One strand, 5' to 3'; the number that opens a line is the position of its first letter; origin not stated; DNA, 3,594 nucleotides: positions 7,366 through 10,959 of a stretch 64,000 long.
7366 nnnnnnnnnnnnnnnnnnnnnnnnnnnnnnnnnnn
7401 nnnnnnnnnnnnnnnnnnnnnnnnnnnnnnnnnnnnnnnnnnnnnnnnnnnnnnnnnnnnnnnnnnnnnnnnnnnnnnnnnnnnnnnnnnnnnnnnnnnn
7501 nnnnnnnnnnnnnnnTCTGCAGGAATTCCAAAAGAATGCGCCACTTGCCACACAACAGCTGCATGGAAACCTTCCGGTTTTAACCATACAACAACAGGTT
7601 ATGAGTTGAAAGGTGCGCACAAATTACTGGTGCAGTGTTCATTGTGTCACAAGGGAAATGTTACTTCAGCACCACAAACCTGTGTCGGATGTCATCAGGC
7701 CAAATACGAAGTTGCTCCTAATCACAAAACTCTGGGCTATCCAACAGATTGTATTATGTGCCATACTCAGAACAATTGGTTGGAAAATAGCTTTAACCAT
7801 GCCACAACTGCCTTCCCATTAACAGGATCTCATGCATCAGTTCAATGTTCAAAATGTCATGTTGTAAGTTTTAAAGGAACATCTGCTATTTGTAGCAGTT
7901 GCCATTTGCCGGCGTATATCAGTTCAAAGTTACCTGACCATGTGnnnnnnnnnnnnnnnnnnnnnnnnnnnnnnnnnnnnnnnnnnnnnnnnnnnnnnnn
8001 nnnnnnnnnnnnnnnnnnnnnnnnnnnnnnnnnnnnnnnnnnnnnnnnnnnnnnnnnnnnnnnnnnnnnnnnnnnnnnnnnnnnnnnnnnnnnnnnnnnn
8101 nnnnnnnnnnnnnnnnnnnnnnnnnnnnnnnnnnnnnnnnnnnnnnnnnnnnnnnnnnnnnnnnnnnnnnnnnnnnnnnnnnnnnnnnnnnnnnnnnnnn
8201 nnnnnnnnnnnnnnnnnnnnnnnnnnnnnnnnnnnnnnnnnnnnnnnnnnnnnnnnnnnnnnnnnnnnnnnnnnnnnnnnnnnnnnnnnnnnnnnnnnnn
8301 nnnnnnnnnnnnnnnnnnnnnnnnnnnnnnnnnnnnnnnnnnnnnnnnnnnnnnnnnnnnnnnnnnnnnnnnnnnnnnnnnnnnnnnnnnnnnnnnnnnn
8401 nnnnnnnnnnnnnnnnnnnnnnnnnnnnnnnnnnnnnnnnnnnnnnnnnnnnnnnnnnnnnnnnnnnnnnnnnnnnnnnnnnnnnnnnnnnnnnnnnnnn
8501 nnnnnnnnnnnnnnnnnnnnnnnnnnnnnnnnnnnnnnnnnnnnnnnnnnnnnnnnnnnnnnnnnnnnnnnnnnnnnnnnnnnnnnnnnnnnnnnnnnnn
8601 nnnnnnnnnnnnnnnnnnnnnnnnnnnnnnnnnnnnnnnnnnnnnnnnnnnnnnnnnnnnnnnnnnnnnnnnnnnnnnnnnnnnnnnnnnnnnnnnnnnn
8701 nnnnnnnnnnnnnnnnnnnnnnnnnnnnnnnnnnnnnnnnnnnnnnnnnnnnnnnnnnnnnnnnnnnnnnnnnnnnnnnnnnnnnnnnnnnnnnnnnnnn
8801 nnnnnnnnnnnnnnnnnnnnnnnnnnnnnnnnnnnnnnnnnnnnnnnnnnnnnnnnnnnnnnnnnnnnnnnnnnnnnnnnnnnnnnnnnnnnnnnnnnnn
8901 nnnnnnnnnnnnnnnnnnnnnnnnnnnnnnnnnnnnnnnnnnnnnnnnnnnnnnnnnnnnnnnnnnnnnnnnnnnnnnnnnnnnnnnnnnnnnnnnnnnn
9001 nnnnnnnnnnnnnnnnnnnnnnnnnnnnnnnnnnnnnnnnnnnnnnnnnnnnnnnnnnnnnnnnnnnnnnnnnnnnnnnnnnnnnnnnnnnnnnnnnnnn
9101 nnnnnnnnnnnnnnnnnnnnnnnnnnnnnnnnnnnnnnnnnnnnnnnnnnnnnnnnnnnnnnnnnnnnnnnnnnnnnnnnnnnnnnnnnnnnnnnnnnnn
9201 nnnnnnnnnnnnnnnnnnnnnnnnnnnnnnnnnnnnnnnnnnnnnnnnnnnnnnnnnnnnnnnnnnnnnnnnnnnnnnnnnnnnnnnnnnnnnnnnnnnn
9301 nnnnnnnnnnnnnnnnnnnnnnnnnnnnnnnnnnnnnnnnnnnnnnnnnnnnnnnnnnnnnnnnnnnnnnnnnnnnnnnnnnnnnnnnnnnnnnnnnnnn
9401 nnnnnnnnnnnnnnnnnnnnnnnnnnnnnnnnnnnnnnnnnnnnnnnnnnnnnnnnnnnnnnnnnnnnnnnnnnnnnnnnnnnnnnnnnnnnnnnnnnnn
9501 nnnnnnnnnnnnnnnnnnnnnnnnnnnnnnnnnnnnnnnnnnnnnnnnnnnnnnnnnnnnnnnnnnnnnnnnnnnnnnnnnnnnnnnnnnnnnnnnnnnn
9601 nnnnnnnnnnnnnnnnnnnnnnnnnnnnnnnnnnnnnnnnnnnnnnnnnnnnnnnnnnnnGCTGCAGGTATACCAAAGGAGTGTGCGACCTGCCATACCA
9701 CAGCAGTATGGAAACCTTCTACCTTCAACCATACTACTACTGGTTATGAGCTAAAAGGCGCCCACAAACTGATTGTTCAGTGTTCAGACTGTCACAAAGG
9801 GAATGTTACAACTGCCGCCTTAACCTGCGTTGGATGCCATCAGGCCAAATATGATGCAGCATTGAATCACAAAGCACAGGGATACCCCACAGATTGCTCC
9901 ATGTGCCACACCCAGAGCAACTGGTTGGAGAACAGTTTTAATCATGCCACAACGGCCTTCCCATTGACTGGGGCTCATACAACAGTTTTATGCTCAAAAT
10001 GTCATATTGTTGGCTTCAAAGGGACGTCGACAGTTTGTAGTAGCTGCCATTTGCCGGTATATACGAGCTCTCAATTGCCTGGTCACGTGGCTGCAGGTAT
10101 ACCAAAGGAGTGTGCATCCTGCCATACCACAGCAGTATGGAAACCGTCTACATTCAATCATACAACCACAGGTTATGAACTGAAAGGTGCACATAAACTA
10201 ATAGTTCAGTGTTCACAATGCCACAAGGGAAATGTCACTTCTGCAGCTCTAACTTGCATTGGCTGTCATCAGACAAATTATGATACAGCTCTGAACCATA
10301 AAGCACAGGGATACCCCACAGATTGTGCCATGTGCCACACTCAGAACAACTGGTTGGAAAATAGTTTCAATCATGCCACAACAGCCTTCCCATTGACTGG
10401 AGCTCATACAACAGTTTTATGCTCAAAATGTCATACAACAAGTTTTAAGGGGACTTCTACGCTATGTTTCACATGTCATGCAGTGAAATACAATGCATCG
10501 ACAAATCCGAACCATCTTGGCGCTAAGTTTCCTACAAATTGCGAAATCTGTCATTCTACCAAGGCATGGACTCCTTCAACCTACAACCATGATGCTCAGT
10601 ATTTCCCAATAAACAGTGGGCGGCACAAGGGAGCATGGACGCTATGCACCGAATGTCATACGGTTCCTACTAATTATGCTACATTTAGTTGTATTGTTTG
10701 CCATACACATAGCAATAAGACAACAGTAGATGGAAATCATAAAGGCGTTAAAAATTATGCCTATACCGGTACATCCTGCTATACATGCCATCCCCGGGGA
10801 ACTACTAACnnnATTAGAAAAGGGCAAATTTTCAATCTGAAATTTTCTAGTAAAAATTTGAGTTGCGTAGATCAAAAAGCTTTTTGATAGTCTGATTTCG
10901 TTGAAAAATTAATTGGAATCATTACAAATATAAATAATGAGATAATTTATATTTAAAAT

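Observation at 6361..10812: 61-CxxCH, 1483-aa single-polypeptide poly-c7-like cytochrome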

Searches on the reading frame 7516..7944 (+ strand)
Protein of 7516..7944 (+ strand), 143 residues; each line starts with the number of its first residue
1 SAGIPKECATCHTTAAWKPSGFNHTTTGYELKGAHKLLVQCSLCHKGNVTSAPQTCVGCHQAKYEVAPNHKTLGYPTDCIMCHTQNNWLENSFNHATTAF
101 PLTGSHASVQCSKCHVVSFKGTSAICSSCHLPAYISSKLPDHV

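Call 46: search_solved_structures(query=A3, max_evalue=10, show_alignments=3)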
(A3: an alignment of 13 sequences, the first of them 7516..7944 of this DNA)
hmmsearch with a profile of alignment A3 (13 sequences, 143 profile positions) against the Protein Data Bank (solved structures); distinct sequences matched with E-value up to 10: 10.
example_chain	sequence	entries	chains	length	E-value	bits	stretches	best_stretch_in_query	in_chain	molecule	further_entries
7sbd_H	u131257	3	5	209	0.062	16.7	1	87-138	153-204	Fab/IgE Heavy chain | Heavy Chain Antibody IgE/Fab anti-profilin Hev b 8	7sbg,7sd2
8xx0_A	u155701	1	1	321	0.23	14.9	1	87-138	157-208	SPE7 immunoglobulin E F(ab')2 heavy chain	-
4lmh_A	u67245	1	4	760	0.26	14.7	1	6-85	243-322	Extracellular iron oxide respiratory system surface decaheme cytochrome c component OmcA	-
9hyf_C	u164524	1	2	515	0.38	14.2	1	101-130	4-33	E3 ubiquitin-protein ligase kcmf-1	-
8sy2_A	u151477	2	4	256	0.41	14.1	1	20-90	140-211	BURP domain-containing protein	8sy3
9qx1_C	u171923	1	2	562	0.44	14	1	101-130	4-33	KCMF1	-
9m8m_C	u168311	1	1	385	1.5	12.2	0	103-120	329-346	Photosynthetic reaction center cytochrome c subunit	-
4wjy_A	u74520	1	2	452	2.9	11.4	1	52-87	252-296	Cytochrome c-552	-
1gu6_A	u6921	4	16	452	4.2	10.8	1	51-87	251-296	CYTOCHROME C552 | Cytochrome c-552 | Cytochrome c nitrite reductase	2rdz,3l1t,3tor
2rf7_A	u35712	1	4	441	4.4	10.7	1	52-87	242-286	Cytochrome c-552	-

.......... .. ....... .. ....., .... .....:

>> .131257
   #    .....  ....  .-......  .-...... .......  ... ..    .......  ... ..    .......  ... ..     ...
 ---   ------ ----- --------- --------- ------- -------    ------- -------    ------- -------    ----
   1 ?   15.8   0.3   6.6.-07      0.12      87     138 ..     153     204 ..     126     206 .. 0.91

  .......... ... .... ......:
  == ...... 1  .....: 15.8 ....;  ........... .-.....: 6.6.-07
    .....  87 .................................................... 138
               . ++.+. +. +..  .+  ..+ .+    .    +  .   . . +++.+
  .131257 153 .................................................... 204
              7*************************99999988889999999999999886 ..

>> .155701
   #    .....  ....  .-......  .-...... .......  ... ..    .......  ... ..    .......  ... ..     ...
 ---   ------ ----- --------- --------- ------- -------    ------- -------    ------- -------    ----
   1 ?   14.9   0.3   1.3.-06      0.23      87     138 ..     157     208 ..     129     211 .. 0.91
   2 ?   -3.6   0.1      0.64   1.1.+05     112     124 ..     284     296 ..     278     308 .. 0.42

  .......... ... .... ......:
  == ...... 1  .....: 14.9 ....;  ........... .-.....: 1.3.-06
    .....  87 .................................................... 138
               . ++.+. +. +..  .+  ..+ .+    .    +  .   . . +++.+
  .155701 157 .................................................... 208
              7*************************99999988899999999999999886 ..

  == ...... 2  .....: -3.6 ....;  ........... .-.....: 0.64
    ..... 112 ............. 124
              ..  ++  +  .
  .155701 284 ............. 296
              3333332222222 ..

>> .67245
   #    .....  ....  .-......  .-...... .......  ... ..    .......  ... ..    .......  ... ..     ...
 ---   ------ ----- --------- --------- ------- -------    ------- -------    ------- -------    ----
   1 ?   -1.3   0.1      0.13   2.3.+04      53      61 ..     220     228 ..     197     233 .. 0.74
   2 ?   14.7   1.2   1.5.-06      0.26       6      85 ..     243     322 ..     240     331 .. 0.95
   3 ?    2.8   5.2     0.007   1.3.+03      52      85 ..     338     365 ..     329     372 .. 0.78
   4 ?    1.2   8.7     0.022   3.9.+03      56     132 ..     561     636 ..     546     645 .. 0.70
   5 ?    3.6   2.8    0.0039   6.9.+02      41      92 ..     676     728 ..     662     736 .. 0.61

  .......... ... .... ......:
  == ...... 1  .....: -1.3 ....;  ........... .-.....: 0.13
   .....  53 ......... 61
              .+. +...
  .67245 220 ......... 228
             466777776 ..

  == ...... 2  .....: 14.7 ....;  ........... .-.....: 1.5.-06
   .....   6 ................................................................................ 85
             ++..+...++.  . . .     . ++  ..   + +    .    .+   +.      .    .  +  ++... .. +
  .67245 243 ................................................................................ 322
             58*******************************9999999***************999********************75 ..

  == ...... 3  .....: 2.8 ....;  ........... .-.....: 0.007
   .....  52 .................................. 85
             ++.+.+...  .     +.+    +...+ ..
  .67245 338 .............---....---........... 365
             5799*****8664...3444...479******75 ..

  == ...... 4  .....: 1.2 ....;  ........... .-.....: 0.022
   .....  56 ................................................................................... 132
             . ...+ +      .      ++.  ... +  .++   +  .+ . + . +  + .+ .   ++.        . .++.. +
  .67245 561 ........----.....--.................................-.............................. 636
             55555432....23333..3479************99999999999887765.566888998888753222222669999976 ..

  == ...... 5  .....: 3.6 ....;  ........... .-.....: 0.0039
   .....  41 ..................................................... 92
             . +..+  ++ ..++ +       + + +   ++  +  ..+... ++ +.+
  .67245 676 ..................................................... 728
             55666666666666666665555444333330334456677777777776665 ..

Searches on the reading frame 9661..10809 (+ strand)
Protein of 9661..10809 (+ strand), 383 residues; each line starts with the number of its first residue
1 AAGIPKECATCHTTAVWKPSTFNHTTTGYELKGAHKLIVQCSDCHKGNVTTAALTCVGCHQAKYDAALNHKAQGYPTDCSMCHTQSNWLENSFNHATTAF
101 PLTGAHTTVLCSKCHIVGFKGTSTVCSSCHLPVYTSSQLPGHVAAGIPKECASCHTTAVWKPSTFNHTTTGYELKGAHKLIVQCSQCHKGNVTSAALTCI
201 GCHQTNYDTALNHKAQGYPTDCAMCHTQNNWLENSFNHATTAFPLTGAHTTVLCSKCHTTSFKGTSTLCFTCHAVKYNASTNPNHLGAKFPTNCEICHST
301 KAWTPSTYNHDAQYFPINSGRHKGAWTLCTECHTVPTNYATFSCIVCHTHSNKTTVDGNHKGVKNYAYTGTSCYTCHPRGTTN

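Call 54: predict_structure(alignment_id=A2)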
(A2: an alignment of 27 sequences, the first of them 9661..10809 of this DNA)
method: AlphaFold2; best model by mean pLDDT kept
length: 383 residues; sequences in the alignment: 27
mean_pLDDT: 57.1   pTM: 0.31
mean pLDDT of the five models: 57.1, 56.6, 53.1, 50.8, 47.1
residues with pLDDT >= 90: 0; 70-90: 24; 50-70: 275; < 50: 84
segments of 3 or more residues with pLDDT < 50: 1-5, 16-20, 44-52, 88-91, 120-122, 158-165, 188-195, 301-308, 310-317, 319-322, 327-329, 378-383
pLDDT, mean of each block of 10 residues (from residue 1): 49 48 55 58 47 58 61 58 51 55 64 56 60 62 61 54 51 55 53 50 68 64 60 54 58 63 60 77 67 62 46 48 49 54 52 68 66 52 36
secondary structure, 60 per line:
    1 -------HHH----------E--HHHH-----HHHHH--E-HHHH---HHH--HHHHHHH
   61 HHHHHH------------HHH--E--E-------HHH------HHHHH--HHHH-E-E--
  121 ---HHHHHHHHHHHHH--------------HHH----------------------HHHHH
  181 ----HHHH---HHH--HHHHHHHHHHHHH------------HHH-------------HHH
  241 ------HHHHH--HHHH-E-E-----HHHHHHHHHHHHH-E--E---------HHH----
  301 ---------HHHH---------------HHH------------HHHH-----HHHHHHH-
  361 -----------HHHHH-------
elements in order: H24-27 H33-37 H42-45 H54-66 H104-108 H111-114 H124-136 H176-180 H185-188 H197-209 H247-251 H254-257 H267-279 H310-313 H344-347 H353-359 H372-376

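Call 58: fold_search(model_id=the predicted structure, library=pdb)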
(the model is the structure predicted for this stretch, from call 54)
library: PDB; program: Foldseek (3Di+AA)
matches with E <= 10: 0; with E <= 0.001: 0
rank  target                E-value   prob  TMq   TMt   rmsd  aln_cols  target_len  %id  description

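Call 80: search_solved_structures(query=A2, max_evalue=1, show_alignments=2)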
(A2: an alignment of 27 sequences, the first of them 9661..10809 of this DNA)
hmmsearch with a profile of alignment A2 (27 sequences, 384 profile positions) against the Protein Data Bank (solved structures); distinct sequences matched with E-value up to 1: 12.
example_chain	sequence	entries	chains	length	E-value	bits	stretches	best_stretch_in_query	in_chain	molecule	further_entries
1z1n_X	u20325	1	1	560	1.9e-07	34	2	4-264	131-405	sixteen heme cytochrome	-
3pmq_A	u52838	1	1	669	1.2e-05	28.1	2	123-264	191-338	Decaheme cytochrome c MtrF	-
7o0u_C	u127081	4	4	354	0.0057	19.3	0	221-276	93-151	MULTIHEME_CYTC domain-containing protein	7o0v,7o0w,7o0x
9h19_C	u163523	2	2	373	0.0093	18.6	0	221-276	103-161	Photosynthetic reaction center cytochrome c subunit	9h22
1nlt_A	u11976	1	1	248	0.048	16.2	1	107-157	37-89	Mitochondrial protein import protein MAS5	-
4qo5_A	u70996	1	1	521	0.048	16.2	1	148-280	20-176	Hypothetical multiheme protein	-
8sy2_A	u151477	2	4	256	0.081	15.5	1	163-230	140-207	BURP domain-containing protein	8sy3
1bvb_A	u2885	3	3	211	0.082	15.5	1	5-132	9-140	CYTOCHROME C-554 | CYTOCHROME C554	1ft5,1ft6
8ydm_C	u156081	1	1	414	0.083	15.4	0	213-278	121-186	Cytochrome c-554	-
2blf_B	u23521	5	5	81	0.23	14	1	264-290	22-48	Sulfite:cytochrome c oxidoreductase subunit B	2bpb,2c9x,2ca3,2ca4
9m8m_C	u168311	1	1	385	0.65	12.5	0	79-232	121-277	Photosynthetic reaction center cytochrome c subunit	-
7vrj_C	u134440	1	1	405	0.86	12.1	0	221-277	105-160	Photosynthetic reaction center cytochrome c subunit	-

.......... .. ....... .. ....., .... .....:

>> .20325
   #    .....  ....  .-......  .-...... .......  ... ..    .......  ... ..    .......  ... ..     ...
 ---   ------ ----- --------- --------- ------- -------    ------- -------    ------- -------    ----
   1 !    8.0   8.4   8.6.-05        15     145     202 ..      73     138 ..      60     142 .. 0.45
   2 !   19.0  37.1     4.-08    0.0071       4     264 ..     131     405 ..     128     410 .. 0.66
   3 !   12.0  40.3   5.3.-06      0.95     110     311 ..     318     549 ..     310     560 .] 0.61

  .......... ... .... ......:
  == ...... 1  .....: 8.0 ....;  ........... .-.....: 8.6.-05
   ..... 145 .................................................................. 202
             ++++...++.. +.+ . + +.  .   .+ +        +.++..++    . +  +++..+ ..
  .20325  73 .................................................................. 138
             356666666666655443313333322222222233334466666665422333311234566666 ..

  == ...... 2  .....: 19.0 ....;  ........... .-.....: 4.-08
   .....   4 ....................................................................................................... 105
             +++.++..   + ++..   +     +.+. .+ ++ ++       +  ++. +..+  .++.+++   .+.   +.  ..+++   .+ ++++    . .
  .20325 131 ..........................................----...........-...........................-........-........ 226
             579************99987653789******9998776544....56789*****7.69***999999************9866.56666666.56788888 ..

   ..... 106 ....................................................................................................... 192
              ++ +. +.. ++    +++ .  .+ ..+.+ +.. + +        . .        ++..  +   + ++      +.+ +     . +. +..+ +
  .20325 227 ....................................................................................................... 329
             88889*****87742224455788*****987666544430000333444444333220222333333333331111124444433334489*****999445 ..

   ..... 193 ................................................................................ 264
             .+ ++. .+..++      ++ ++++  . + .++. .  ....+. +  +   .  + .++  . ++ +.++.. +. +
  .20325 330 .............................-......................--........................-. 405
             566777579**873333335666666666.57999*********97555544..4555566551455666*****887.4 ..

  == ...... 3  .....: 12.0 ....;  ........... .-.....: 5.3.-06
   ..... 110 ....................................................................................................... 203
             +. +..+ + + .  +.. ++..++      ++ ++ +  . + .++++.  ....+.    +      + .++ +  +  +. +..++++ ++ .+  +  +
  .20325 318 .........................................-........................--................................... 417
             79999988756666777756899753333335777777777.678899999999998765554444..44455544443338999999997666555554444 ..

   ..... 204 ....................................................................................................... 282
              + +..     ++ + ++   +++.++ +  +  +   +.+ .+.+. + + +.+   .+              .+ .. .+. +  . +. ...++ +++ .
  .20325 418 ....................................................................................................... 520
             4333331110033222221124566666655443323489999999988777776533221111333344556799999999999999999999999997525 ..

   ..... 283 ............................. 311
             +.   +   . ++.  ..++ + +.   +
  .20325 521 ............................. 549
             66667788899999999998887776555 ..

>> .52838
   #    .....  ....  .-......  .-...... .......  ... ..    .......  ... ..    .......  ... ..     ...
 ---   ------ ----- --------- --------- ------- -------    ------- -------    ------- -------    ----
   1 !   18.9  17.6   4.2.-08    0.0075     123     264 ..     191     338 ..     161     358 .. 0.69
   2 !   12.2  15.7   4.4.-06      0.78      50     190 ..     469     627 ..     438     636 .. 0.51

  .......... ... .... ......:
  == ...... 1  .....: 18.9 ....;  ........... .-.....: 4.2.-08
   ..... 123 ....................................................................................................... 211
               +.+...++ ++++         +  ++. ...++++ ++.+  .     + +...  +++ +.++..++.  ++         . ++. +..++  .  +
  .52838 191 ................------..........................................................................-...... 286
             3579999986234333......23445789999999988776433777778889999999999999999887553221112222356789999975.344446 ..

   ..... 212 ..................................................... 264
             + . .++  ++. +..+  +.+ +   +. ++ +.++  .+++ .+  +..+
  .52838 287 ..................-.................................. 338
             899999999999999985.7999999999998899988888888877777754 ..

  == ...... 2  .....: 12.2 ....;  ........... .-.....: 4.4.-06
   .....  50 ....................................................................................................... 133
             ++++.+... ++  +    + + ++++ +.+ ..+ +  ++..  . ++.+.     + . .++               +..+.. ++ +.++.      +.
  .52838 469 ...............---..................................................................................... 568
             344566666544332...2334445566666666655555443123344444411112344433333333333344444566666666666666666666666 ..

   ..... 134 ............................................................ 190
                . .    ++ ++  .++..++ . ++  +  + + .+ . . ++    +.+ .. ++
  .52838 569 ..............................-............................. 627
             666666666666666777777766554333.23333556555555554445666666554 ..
